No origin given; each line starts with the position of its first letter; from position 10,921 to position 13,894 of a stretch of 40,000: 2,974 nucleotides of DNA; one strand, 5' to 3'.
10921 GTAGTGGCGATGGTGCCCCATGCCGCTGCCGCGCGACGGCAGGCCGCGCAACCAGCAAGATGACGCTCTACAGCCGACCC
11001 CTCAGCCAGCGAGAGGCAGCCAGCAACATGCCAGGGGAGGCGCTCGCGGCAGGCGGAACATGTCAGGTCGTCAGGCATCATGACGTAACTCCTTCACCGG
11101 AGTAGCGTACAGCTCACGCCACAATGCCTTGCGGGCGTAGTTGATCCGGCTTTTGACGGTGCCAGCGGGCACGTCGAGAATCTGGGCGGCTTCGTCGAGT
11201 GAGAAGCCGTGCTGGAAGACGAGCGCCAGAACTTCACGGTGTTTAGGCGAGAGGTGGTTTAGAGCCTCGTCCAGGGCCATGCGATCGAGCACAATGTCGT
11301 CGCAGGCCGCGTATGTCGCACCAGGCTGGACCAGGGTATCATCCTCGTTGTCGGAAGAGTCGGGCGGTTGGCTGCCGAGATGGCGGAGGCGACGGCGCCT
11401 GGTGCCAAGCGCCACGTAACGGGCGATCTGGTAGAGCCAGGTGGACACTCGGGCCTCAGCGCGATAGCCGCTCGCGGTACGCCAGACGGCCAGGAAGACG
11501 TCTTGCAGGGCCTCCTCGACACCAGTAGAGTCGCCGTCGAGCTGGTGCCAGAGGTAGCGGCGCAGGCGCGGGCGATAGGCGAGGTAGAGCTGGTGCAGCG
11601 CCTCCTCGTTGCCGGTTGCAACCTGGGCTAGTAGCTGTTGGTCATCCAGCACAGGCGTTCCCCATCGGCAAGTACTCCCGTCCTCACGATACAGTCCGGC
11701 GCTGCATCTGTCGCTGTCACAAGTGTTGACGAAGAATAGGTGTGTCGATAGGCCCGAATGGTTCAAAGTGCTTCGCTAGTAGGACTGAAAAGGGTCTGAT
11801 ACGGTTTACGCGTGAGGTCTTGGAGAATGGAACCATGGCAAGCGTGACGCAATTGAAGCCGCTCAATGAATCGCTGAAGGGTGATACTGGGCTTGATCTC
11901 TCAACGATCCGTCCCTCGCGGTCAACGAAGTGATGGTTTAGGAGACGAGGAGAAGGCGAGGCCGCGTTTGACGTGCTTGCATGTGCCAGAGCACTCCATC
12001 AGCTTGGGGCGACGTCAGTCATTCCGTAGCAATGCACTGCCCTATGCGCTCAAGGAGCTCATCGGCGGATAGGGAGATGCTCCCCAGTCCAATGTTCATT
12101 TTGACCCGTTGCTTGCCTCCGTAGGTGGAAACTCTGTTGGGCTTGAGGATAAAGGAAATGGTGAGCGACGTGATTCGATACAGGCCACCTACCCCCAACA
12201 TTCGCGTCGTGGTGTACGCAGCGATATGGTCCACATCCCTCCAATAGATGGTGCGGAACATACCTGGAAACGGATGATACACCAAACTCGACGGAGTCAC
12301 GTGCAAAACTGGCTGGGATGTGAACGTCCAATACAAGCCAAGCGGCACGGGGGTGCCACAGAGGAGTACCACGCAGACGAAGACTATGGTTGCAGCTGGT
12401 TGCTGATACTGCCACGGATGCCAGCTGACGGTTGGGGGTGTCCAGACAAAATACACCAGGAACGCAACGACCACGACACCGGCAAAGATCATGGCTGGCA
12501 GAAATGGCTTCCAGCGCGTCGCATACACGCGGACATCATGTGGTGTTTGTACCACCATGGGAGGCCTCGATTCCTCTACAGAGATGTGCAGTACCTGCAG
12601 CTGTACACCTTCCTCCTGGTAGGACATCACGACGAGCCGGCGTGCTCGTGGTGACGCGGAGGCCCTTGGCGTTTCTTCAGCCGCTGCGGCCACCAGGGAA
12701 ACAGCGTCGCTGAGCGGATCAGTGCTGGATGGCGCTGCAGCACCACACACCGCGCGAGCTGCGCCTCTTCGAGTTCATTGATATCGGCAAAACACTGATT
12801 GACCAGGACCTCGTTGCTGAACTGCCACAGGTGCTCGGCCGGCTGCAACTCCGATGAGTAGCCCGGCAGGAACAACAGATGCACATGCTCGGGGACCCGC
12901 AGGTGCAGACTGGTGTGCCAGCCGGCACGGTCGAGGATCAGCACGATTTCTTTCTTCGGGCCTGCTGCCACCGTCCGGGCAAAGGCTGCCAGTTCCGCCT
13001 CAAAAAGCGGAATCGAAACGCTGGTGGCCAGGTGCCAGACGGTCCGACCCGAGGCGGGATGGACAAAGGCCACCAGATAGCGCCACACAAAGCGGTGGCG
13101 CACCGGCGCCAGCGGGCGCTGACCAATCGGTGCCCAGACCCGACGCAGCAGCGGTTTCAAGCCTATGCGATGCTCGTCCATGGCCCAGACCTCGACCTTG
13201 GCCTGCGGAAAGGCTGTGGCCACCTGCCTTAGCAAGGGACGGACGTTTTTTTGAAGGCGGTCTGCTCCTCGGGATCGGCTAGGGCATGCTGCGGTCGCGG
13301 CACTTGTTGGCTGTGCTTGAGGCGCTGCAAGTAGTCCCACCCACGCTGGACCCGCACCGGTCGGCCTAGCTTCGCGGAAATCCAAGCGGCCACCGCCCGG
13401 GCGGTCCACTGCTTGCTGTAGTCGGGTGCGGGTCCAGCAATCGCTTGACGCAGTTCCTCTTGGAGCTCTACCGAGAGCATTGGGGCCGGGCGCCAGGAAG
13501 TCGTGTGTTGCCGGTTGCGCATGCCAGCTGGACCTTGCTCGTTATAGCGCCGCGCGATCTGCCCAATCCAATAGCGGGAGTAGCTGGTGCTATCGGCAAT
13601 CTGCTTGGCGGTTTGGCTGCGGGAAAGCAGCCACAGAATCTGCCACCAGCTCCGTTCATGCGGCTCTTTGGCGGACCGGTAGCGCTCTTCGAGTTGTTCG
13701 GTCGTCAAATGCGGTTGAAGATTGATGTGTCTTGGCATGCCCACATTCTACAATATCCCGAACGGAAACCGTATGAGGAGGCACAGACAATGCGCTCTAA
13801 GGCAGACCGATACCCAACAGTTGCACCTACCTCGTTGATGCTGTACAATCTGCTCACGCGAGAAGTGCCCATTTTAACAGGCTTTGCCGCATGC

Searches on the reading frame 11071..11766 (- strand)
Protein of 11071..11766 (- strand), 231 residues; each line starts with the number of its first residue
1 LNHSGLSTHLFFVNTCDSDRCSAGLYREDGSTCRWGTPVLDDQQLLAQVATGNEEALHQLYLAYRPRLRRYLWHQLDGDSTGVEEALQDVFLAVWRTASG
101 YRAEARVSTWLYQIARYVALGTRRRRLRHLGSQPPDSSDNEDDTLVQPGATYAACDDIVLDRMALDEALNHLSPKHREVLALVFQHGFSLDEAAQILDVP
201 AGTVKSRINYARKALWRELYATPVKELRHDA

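Call 26: search_protein_families(library=pfam, proteins=[window:11071-11766:-], max_evalue=0.1)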
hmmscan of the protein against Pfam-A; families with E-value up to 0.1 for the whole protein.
window:11071-11766:- (231 aa): 7 families
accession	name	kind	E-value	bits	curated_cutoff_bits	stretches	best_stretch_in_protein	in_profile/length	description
PF08281.18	Sigma70_r4_2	-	6.6e-14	51.7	25.7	1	162-215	1-54/54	Sigma-70, region 4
PF04545.22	Sigma70_r4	-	8.8e-13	48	24.1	1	168-215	1-48/50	Sigma-70, region 4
PF07638.17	Sigma70_ECF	-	5.3e-12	46.4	21.1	1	44-219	6-183/185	ECF sigma factor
PF04542.20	Sigma70_r2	-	1.9e-09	37.6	24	1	60-126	1-68/71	Sigma-70 region 2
PF22233.2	PhyR_sigma-like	-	0.00025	21.2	27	1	169-212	1-44/50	Response regulator PhyR, sigma-like domain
PF10098.14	DUF2336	-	0.022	14.7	34.6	1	38-79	10-51/262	Uncharacterised protein conserved in bacteria (DUF2336)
PF13556.12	HTH_30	-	0.046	14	27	0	178-215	3-40/59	PucR C-terminal helix-turn-helix domain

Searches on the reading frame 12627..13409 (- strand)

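Call 26: search_protein_families(library=pfam, proteins=[window:12627-13409:-], max_evalue=0.1)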
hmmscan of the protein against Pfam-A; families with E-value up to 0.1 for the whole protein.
window:12627-13409:- (260 aa): 2 families
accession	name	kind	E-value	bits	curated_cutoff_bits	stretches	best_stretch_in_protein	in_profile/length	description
PF13358.12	DDE_3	-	9.8e-17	61.6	28.6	1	74-213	2-145/146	DDE superfamily endonuclease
PF03184.25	DDE_1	-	0.00039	20.5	22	1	134-193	56-120/177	DDE superfamily endonuclease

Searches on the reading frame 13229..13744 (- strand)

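Call 26: search_protein_families(library=pfam, proteins=[window:13229-13744:-], max_evalue=0.1)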
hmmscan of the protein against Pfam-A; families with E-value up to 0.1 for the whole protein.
window:13229-13744:- (171 aa): 4 families
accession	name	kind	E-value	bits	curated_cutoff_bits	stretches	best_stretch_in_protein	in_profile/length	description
PF13592.12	HTH_33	-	2.7e-14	52.9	25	1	113-167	5-59/60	Winged helix-turn helix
PF13565.12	HTH_32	-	3e-07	31.3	33.7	1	62-126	4-60/73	Homeodomain-like domain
PF13384.12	HTH_23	-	9.3e-05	22.6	24.6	1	31-75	5-49/50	Homeodomain-like domain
PF13551.12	HTH_29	-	0.00058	20.3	28.1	1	34-79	2-48/64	Winged helix-turn helix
